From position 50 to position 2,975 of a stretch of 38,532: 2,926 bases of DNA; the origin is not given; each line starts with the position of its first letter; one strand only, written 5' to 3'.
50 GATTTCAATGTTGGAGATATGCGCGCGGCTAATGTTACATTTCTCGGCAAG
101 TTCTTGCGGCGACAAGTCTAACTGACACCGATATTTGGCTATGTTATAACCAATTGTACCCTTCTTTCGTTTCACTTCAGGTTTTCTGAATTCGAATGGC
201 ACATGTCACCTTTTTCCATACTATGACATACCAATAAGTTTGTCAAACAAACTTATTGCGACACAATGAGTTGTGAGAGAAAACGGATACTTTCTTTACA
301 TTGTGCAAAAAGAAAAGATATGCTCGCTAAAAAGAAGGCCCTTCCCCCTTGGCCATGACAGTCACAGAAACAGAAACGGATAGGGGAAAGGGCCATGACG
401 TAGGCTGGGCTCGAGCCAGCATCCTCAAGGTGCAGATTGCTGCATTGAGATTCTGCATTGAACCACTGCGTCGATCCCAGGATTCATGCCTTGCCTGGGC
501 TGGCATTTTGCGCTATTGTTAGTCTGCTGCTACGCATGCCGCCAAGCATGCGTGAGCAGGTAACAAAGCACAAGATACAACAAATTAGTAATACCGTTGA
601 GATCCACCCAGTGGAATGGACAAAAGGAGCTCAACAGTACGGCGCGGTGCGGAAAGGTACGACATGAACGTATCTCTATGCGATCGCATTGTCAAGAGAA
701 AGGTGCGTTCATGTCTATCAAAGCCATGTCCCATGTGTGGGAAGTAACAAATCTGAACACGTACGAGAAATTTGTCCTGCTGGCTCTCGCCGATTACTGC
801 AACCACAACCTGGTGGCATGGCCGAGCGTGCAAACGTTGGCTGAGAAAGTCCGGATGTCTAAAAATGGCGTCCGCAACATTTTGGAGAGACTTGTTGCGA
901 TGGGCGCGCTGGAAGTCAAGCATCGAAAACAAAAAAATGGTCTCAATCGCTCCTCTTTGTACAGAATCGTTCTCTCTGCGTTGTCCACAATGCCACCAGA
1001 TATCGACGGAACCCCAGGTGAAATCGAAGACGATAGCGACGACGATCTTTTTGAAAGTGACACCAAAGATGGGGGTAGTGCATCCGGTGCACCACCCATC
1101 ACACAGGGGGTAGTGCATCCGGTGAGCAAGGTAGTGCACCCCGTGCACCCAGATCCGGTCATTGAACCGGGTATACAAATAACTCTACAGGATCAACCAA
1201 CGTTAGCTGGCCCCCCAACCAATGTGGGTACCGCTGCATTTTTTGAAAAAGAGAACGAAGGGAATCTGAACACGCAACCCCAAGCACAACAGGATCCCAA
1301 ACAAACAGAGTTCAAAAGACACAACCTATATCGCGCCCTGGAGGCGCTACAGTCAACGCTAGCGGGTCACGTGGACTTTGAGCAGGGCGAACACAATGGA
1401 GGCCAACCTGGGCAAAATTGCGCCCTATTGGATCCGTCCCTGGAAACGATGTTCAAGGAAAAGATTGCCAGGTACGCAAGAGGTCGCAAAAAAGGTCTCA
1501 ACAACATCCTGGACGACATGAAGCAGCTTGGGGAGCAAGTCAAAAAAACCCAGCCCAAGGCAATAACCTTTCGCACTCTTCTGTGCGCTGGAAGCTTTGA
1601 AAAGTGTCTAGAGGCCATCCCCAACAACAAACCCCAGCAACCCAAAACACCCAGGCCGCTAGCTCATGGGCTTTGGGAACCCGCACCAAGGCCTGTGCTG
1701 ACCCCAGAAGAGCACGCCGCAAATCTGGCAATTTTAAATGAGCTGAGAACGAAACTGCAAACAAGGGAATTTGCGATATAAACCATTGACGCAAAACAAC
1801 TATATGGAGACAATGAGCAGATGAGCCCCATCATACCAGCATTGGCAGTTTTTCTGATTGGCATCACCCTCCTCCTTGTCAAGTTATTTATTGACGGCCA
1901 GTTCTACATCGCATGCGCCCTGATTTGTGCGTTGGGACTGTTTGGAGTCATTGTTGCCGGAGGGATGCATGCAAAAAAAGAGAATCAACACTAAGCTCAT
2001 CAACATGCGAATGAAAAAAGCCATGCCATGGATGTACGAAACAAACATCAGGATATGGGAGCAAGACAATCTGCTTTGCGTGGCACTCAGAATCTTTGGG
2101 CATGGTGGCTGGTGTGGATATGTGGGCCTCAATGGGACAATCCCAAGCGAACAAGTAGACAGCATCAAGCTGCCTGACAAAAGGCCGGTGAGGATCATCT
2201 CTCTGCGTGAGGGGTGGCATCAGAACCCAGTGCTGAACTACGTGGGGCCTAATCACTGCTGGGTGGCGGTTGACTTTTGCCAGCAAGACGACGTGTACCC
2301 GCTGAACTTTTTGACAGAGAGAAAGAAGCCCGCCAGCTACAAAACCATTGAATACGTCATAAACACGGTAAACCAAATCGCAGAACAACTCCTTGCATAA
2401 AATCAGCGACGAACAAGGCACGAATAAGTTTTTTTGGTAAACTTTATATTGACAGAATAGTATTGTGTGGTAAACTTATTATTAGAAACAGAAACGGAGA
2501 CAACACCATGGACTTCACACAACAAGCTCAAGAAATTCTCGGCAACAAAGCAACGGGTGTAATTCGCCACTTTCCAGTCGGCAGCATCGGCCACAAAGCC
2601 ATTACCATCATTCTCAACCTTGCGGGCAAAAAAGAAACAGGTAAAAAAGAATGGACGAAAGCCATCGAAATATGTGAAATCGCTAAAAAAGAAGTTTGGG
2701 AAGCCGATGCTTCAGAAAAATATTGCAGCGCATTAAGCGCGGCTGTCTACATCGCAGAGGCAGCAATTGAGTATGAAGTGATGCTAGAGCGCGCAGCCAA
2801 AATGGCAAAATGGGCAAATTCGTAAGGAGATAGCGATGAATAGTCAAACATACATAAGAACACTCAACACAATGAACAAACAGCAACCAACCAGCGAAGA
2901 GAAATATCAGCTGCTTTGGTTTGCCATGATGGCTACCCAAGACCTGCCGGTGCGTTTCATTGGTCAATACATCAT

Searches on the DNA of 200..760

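Call 44: search_rna_families(source=window, start=200, end=760, threshold=evalue, max_evalue=1)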
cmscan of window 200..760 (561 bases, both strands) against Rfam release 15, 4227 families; matches with E-value up to 1: 0.
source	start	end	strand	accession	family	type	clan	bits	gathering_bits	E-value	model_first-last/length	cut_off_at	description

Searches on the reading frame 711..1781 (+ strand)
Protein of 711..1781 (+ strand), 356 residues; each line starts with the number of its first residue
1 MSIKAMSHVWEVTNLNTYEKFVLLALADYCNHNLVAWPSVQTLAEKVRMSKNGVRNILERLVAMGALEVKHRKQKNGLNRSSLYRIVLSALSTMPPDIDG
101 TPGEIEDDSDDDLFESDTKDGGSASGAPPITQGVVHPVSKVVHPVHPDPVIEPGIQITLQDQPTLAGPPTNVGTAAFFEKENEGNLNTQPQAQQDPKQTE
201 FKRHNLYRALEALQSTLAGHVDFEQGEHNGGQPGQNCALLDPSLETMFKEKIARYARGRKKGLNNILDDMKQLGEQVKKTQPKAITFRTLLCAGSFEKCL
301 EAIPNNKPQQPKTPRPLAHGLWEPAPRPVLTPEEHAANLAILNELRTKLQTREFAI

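Call 13: search_protein_families(library=pfam, max_evalue=0.01, proteins=[window:711-1781:+])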
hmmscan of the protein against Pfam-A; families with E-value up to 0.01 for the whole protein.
window:711-1781:+ (356 aa): 6 families
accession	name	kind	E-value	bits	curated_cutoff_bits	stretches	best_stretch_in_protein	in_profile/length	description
PF13730.12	HTH_36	-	1.2e-09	38.2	25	1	13-65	1-53/55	Helix-turn-helix domain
PF21984.2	DnaD_N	-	5.1e-05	23.8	27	1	14-78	13-76/101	DnaD N-terminal domain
PF00392.27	GntR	-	0.002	18.2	27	1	38-73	25-60/64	Bacterial regulatory proteins, gntR family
PF03428.19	RP-C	-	0.0023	18.2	24.4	1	31-67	65-101/175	Replication protein C N-terminal domain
PF09012.17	FeoC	-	0.0025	18.3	21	1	39-74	16-51/69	FeoC like transcriptional regulator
PF01978.25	TrmB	-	0.0025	18.1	25.6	0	14-73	5-58/68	Sugar-specific transcriptional regulator TrmB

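Call 14: search_protein_families(library=phrogs, max_evalue=0.001, proteins=[window:711-1781:+])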
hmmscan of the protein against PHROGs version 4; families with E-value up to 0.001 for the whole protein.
window:711-1781:+ (356 aa): 14 families
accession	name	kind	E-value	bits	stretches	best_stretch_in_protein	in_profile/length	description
phrog_1032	-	DNA, RNA and nucleotide metabolism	1.5e-22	82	1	1-110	1-114/281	replication initiation protein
phrog_391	-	DNA, RNA and nucleotide metabolism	1.6e-21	78.2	1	1-157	1-153/298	replication initiation O-like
phrog_8540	-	DNA, RNA and nucleotide metabolism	4e-19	70.6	1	1-148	1-141/196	replication initiation O-like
phrog_270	-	DNA, RNA and nucleotide metabolism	1.1e-18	68.8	1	2-126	32-139/383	replication initiation protein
phrog_4617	-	DNA, RNA and nucleotide metabolism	5.3e-12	46.9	1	1-101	1-101/223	replication initiation protein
phrog_11896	-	DNA, RNA and nucleotide metabolism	2.5e-11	45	1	1-89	1-91/225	primosomal protein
phrog_6643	-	DNA, RNA and nucleotide metabolism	2.8e-10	41.1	1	1-87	1-86/313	replication initiation protein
phrog_8102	-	DNA, RNA and nucleotide metabolism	4.5e-09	36.8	1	6-87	23-108/337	replication initiation protein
phrog_678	-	DNA, RNA and nucleotide metabolism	3.4e-08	34.4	1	1-169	59-182/346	replication initiation O-like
phrog_345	-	DNA, RNA and nucleotide metabolism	1.9e-07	32.1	1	5-87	35-117/297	replication initiation O-like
phrog_428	-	DNA, RNA and nucleotide metabolism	3.7e-07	30.7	1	9-102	97-191/455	replication initiation protein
phrog_26369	-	DNA, RNA and nucleotide metabolism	0.00016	21.8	1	21-86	65-130/347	replication initiation protein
phrog_27344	-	DNA, RNA and nucleotide metabolism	0.00025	21.5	1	12-102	14-98/347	replication initiation protein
phrog_186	-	DNA, RNA and nucleotide metabolism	0.00097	19.9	0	19-80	43-103/308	DnaD-like helicase loader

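Call 25: find_related_loci(query=window:711-1781:+, collection=viral_contigs, flank=10000)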
Query window:711-1781:+ (356 aa) in viral_contigs; peptide patterns used: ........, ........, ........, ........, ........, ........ (x = any residue, [..] = any of these).
21 stretches matched a pattern, but none encodes a relative of the query by tblastn (E <= 1e-3).

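Call 60: find_homologous_proteins(query=window:711-1781:+, max_evalue=1e-10)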
Query window:711-1781:+ (356 aa): 1 proteins with E <= 1e-10 among 2367 candidates.
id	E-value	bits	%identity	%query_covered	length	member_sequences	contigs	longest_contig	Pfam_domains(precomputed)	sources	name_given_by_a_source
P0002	1.4e-239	812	100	100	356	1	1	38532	PF13730.13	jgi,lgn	-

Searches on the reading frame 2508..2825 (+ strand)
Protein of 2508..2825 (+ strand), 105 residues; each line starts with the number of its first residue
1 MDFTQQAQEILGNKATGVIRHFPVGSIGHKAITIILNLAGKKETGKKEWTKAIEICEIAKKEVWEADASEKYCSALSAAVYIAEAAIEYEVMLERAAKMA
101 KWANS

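Call 13: search_protein_families(library=pfam, max_evalue=0.01, proteins=[window:2508-2825:+])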
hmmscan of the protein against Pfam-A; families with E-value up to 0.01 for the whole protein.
window:2508-2825:+ (105 aa): 0 families

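Call 14: search_protein_families(library=phrogs, max_evalue=0.001, proteins=[window:2508-2825:+])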
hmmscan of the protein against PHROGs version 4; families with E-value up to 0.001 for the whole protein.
window:2508-2825:+ (105 aa): 1 family
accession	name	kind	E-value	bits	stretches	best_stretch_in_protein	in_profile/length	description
phrog_3416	-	unknown function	0.00085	20.2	1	8-103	101-192/248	-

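Call 27: find_encoding_contigs(protein=window:2508-2825:+, flank=10000, max_places=10)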
Protein window:2508-2825:+ (105 aa): 1 contig read that carries it; 1 place shown.
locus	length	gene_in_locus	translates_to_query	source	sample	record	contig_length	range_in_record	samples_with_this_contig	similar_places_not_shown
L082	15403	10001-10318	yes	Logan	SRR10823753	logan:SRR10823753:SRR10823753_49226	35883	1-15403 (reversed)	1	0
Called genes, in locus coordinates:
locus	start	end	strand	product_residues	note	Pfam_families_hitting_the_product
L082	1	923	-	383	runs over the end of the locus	PF10123:Mu-like_Pro_N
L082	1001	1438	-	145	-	-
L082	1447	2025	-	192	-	-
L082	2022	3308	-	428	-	PF06074:Portal_Mu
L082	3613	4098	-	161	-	-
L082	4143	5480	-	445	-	PF04466:Terminase_3, PF17288:Terminase_3C (weak)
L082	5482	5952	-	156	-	-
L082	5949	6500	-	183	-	PF05257:CHAP (faint), PF00877:NLPC_P60 (weak)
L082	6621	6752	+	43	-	-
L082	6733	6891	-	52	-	-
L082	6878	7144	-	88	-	-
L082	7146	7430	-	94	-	-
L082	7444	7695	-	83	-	PF13744:HTH_37, PF12844:HTH_19, PF13560:HTH_31, PF01381:HTH_3, PF13443:HTH_26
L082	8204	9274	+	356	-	PF13730:HTH_36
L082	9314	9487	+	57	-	-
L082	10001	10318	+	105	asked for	-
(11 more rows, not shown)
